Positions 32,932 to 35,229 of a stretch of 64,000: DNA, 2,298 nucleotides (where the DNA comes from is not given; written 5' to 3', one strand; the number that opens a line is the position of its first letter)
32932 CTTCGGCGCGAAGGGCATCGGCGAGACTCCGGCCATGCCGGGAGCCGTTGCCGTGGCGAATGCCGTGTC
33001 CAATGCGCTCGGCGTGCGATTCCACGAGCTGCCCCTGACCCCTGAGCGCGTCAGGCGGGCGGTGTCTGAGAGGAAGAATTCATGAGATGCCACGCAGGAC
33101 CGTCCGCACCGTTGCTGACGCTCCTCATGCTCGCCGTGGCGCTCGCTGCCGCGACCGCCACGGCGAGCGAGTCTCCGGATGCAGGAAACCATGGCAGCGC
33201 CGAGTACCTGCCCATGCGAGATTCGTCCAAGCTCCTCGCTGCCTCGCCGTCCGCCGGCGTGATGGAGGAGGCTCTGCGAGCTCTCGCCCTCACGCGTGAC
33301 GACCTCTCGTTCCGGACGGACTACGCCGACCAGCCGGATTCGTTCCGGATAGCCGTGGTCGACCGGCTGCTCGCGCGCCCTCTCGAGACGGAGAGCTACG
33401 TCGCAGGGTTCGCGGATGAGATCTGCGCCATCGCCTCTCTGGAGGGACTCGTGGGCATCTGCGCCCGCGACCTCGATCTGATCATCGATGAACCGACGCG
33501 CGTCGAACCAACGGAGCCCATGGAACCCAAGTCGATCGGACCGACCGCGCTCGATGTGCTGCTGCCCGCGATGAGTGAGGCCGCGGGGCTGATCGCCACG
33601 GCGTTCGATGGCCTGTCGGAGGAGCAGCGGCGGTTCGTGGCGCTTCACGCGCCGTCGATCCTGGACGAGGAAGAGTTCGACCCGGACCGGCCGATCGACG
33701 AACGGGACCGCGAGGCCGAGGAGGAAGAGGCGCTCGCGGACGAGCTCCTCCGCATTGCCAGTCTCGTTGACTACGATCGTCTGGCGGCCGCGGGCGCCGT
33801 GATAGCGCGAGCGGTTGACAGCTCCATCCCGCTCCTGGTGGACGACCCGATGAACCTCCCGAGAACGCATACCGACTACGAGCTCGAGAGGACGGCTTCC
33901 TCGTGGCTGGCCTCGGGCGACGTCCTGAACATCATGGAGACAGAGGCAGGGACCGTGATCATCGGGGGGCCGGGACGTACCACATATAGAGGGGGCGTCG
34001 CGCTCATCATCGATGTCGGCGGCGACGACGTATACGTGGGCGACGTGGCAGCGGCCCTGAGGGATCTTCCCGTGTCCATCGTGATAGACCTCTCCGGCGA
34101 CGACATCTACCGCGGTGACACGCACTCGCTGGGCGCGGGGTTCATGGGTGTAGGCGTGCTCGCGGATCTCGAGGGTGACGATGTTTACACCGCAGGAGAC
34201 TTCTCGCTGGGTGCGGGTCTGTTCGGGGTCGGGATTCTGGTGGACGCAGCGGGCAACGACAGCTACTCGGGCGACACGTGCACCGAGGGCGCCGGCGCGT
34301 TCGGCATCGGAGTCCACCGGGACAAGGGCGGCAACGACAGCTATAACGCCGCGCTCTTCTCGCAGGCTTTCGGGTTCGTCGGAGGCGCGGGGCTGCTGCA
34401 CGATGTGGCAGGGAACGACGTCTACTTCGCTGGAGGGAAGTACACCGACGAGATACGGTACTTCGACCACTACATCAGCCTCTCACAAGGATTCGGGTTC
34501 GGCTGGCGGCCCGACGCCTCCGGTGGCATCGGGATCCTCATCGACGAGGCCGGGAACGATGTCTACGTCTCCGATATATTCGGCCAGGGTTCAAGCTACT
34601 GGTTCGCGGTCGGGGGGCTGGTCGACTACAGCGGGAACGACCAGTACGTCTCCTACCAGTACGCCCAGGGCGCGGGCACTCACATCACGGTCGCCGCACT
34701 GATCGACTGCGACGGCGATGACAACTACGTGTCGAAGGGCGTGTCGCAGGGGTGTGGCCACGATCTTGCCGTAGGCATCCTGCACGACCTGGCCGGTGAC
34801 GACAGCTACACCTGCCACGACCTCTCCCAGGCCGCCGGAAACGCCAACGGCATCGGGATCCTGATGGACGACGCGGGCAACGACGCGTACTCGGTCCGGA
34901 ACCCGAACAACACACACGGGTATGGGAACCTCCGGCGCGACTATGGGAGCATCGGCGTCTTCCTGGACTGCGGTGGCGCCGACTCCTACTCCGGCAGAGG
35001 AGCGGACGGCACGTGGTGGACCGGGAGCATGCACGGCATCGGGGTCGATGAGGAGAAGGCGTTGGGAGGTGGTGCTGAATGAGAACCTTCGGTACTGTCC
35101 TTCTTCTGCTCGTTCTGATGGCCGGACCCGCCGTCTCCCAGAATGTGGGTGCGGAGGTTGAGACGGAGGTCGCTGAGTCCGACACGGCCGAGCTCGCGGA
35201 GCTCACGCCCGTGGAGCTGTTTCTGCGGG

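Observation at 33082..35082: Undescribed ~26-residue tandem repeat (h-G-h-L-h-D-x-x-G-N/D-D-x-Y ... Q/L-G-A-G) in a secreted protein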

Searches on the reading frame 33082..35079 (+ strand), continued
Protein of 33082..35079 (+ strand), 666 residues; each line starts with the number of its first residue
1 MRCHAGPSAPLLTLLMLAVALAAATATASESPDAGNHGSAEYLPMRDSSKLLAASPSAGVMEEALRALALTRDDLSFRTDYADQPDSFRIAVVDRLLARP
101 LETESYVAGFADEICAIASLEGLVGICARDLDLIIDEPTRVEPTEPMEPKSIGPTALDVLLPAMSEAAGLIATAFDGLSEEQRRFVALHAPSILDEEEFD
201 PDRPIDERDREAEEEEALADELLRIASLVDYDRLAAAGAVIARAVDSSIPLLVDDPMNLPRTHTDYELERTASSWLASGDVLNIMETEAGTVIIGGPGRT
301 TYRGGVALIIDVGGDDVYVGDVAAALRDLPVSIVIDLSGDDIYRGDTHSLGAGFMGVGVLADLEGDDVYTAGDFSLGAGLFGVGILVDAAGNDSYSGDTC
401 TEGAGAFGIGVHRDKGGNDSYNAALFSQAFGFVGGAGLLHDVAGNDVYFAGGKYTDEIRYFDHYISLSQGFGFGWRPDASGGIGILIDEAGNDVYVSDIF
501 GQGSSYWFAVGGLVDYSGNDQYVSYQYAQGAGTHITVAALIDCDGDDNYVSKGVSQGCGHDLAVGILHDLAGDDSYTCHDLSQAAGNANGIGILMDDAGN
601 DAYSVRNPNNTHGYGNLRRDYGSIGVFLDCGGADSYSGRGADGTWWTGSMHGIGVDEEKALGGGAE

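Call 60: predict_structure(alignment_id=A3)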
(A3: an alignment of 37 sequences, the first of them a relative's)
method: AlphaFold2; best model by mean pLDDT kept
length: 964 residues; sequences in the alignment: 37
mean_pLDDT: 80.9   pTM: 0.79
mean pLDDT of the five models: 80.9, 80.9, 80.2, 79.3, 78.7
residues with pLDDT >= 90: 434; 70-90: 309; 50-70: 134; < 50: 87
segments of 3 or more residues with pLDDT < 50: 1-7, 23-37, 248-251, 438-450, 488-490, 515-518, 540-542, 567-572, 595-600, 644-665
pLDDT, mean of each block of 10 residues (from residue 1): 46 59 39 43 85 85 64 85 87 96 94 94 69 88 93 93 88 66 77 84 92 96 95 83 67 66 91 89 92 93 80 79 94 88 95 92 94 96 89 96 88 86 94 69 43 70 81 92 59 80 85 51 86 72 60 87 55 65 79 50 58 77 58 64 47 40 55 88 69 86 92 84 83 94 92 85 94 95 93 92 92 93 92 71 94 90 93 94 93 95 93 95 93 91 91 86 85
secondary structure, 60 per line:
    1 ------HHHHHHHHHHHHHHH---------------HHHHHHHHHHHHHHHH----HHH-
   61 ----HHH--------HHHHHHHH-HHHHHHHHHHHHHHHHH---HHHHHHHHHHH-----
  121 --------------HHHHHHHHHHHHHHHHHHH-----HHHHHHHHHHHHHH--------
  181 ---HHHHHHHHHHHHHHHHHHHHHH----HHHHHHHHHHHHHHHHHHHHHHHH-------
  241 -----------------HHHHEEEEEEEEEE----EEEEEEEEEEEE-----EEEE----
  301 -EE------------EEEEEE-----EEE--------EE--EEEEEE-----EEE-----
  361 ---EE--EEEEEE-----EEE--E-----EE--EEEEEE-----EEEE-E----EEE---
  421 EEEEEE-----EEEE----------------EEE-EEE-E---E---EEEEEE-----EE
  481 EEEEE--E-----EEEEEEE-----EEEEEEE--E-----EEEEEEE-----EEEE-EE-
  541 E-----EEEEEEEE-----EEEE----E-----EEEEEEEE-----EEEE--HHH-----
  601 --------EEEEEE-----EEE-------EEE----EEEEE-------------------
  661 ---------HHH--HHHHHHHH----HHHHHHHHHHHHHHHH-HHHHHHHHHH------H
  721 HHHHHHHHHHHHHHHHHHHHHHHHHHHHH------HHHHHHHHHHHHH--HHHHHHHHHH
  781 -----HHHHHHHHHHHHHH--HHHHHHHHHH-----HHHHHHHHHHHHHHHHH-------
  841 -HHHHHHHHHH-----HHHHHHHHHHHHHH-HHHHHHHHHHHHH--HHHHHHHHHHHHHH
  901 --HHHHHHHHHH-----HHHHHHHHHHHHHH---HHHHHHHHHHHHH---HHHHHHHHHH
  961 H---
elements in order (helices of 4 or more, strands of 3 or more residues): H7-21 H37-52 H76-83 H85-101 H105-115 H135-153 H159-172 H184-205 H210-233 H258-261 E262-271 E276-287 E293-296 E316-321 E327-329 E342-347 E353-355 E368-373 E379-381 E394-399 E405-408 E415-417 E421-426 E432-435 E452-454 E456-458 E468-473 E479-485 E494-500 E506-512 E521-527 E533-536 E547-554 E560-563 E574-581 E587-590 E609-614 E620-622 E630-632 E637-641 H675-682 H687-702 H704-713 H720-749 H756-768 H771-780 H786-799 H802-811 H817-833 H842-851 H857-870 H872-884 H887-900 H903-912 H918-931 H935-947 H951-961

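Call 86: find_homologous_proteins(query=L078:2404-4326:+, max_evalue=1e-30)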
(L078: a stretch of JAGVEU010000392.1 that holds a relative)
Query L078:2404-4326:+ (641 aa): 2252 proteins with E <= 1e-30 among 8000 candidates; the best 120 are listed.
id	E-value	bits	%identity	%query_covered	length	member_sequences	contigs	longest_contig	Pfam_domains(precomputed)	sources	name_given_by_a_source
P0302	0.0e+0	1458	100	100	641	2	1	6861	-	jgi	jgi:hypothetical protein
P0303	0.0e+0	1294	87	100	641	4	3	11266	-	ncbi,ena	-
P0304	0.0e+0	1278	86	100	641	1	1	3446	-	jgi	jgi:hypothetical protein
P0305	0.0e+0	1277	87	100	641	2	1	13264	-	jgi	-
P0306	0.0e+0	1265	85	100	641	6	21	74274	-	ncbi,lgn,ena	-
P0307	0.0e+0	1262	85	100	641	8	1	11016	-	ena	-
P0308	0.0e+0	1241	84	100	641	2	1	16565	-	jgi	jgi:hypothetical protein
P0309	0.0e+0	1232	84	100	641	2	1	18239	-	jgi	jgi:hypothetical protein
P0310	0.0e+0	1147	76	100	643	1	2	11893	-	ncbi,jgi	-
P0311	0.0e+0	1089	75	97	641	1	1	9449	-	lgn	-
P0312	0.0e+0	1057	73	97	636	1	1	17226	-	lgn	-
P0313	0.0e+0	1047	74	98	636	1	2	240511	-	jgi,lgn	jgi:hypothetical protein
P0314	4.0e-278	942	84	77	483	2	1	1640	-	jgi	jgi:hypothetical protein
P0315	2.9e-257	873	64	96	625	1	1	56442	-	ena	-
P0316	1.7e-238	811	60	98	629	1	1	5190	-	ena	-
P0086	1.5e-153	531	46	93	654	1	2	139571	-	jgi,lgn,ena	-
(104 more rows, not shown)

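Call 89: search_protein_families(library=pfam, alignment_id=A1, max_evalue=0.1)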
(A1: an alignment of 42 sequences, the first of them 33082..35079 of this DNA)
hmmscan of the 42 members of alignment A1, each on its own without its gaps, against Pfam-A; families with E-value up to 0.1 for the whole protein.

A. member 1, window:33082-35079:+ (666 aa): 0 families

B. families by the number of members that match (of 42 scanned): 4 families
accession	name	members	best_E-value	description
PF02924.19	HDPD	2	0.03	Bacteriophage lambda head decoration protein D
PF14417.12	MEDS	1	0.0039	MEDS: MEthanogen/methylotroph, DcmR Sensory domain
PF11304.13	DUF3106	1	0.092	Protein of unknown function (DUF3106)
PF03964.20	Chorion_2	1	0.092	Chorion family 2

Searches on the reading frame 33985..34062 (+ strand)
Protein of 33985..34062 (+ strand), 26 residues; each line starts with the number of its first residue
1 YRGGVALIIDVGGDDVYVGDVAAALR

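Call 44: search_solved_structures(query=A2, max_evalue=10, show_alignments=4)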
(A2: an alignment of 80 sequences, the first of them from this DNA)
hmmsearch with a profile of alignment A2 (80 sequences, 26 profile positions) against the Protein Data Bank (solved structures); distinct sequences matched with E-value up to 10: 7.
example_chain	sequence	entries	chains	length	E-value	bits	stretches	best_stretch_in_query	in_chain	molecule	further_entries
2cjl_A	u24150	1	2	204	1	12.5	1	12-24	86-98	SECRETED CHITINASE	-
2kyt_A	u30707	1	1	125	6.8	9.8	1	7-21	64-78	Group XVI phospholipase A2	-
7c3z_A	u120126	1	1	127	7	9.8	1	7-21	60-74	HRAS-like suppressor 3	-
7zom_A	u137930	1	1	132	7.4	9.7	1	7-21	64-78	Phospholipase A and acyltransferase 3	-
4fa0_A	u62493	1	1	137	7.8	9.6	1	7-21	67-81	Group XVI phospholipase A1/A2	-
4dot_A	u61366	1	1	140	8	9.6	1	7-21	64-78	Group XVI phospholipase A2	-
4q95_A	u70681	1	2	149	8.7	9.5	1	7-21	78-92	HRAS-like suppressor 3, Lecithin retinol acyltransferase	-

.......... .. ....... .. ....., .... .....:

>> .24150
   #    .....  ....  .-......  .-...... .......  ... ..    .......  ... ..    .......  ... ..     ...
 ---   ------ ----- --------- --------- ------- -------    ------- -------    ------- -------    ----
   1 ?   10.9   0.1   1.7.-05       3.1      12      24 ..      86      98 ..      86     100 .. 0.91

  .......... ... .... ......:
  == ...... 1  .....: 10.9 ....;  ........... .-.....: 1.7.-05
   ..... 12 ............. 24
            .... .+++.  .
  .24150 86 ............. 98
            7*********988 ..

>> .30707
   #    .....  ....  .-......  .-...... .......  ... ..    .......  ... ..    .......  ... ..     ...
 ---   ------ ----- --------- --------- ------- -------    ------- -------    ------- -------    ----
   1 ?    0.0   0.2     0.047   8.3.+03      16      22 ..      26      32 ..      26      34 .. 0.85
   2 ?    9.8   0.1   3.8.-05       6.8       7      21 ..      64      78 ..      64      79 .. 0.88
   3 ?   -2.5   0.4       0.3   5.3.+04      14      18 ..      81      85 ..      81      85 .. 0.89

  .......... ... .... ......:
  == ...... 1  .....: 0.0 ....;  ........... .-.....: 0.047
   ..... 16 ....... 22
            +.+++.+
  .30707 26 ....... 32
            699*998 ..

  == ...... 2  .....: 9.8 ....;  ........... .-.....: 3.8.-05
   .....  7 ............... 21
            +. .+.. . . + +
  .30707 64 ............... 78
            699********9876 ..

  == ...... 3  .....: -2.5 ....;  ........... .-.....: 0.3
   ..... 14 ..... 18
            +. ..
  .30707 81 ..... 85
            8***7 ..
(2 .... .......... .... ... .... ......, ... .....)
